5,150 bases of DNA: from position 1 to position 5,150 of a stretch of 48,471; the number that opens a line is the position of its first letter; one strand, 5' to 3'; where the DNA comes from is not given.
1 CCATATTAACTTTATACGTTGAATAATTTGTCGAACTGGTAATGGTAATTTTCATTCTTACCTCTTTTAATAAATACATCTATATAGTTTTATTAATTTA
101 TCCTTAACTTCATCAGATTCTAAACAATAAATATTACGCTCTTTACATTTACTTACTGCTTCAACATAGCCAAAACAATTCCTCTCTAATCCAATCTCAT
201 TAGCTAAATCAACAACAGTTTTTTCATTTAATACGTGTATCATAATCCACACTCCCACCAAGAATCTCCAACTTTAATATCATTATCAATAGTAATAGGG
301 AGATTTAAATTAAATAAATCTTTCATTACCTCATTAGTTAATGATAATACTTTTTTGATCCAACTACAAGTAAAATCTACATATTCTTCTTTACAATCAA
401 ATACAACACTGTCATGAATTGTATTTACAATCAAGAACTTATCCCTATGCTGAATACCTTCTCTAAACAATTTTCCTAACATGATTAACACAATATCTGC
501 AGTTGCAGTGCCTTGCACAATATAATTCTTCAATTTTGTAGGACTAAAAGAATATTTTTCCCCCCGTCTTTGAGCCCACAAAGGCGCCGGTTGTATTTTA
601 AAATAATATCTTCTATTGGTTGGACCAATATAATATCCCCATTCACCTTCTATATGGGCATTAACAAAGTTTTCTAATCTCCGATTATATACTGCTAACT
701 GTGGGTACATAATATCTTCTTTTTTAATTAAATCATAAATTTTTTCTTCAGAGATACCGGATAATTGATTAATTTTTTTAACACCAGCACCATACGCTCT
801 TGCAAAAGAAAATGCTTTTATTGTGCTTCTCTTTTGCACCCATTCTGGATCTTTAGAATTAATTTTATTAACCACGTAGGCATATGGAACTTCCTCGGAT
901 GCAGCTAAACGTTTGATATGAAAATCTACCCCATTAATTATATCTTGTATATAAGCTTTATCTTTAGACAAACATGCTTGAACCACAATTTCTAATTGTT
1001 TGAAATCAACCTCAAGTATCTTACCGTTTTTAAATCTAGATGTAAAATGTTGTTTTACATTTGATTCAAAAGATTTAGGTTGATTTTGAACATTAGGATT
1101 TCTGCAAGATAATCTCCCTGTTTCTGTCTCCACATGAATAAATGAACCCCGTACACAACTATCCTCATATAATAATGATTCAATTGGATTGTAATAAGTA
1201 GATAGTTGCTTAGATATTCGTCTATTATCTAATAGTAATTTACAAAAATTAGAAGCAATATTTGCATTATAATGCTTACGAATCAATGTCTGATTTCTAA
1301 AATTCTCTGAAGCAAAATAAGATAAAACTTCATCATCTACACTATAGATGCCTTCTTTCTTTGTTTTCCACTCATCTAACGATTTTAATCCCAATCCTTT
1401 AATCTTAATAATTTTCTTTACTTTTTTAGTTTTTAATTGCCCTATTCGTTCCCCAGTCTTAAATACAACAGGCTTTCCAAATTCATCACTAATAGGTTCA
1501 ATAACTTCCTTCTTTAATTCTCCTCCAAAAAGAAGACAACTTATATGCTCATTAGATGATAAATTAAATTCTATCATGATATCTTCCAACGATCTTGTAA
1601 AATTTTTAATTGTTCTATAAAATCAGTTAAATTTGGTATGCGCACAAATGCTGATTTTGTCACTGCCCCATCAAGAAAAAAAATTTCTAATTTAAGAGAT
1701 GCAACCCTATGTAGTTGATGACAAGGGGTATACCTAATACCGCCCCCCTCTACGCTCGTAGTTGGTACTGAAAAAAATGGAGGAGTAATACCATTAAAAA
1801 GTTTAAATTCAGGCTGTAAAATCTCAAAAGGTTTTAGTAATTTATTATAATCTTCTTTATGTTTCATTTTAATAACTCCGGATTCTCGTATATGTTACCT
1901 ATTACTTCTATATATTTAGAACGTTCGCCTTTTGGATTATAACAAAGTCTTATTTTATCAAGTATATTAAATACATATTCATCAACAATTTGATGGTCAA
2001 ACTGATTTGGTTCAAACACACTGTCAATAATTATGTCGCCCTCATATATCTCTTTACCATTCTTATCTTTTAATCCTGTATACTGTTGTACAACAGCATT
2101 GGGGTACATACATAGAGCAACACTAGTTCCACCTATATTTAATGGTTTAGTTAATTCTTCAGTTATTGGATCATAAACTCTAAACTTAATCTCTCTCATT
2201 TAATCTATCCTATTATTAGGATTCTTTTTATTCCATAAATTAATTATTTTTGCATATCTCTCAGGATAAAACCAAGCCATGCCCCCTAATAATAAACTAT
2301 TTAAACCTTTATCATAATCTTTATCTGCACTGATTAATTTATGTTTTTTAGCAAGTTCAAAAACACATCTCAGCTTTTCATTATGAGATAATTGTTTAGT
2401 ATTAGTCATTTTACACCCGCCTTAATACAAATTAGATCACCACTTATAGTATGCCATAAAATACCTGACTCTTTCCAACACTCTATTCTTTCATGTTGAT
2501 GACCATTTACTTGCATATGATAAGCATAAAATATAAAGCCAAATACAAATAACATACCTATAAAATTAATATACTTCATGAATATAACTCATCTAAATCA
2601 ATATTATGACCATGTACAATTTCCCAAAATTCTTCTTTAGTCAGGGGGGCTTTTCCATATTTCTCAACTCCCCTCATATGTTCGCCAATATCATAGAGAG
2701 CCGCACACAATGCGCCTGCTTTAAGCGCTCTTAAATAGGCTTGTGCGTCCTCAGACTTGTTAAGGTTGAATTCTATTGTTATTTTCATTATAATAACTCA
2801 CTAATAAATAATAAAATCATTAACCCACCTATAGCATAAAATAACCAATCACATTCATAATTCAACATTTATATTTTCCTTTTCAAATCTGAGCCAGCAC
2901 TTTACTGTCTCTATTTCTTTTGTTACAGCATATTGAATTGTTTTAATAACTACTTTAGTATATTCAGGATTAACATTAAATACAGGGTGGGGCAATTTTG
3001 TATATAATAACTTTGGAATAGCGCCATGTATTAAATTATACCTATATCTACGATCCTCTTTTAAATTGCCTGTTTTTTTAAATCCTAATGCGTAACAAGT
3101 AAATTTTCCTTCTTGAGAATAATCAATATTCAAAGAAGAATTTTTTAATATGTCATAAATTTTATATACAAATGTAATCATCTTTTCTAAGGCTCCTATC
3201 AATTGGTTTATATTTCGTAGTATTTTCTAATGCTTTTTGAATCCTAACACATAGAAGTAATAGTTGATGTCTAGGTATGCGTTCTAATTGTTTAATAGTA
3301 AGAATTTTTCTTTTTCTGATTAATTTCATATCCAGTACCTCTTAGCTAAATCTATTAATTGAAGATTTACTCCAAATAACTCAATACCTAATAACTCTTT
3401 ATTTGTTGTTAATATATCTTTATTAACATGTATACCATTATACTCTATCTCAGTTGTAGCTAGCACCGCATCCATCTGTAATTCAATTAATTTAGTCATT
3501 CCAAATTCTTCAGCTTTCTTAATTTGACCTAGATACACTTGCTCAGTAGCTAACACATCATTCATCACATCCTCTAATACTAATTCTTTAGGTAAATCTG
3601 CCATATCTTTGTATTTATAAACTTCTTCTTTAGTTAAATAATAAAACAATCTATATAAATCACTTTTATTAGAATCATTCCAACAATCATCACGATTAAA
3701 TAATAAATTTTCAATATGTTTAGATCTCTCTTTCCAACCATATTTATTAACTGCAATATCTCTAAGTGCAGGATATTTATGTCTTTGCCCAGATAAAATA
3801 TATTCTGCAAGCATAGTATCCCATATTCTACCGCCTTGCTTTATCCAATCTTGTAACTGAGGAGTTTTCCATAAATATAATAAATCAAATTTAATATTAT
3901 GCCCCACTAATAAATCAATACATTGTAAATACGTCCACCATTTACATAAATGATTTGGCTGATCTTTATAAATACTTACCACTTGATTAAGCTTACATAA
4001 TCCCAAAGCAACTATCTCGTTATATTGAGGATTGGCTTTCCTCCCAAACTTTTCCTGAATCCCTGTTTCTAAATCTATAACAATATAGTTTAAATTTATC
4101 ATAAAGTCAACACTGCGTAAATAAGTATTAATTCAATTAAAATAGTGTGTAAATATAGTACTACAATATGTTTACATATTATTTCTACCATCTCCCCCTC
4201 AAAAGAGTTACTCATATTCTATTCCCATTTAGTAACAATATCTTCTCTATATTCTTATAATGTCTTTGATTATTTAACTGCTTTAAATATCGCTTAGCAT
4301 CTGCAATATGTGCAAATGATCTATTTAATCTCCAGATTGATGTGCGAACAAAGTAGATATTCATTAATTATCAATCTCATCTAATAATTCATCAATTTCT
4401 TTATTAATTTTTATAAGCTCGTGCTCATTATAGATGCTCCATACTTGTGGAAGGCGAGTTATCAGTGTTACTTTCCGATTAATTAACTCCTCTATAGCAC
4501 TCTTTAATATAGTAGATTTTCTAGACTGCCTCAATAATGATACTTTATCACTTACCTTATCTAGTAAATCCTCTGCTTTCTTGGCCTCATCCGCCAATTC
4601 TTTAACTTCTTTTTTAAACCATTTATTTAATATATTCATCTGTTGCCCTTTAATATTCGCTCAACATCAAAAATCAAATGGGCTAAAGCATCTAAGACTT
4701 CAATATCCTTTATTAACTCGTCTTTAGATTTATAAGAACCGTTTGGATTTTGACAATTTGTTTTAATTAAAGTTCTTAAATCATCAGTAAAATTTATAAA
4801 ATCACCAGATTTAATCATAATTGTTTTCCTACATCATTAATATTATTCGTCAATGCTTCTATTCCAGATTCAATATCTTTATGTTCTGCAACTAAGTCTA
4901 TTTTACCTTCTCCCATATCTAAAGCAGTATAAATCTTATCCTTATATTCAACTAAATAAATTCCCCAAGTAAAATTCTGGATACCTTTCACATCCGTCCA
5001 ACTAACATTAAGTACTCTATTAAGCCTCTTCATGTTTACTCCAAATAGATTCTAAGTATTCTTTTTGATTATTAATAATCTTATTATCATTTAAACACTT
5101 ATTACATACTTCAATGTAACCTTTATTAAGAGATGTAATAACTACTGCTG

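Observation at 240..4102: Family A DNA polymerase encoded as genes in pieces, separated by about 1.75 kb holding seven small genes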

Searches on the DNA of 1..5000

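Call 12: search_rna_families(source=window, start=1, end=5000, threshold=evalue, max_evalue=1)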
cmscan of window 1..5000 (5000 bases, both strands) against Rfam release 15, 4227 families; matches with E-value up to 1: 0.
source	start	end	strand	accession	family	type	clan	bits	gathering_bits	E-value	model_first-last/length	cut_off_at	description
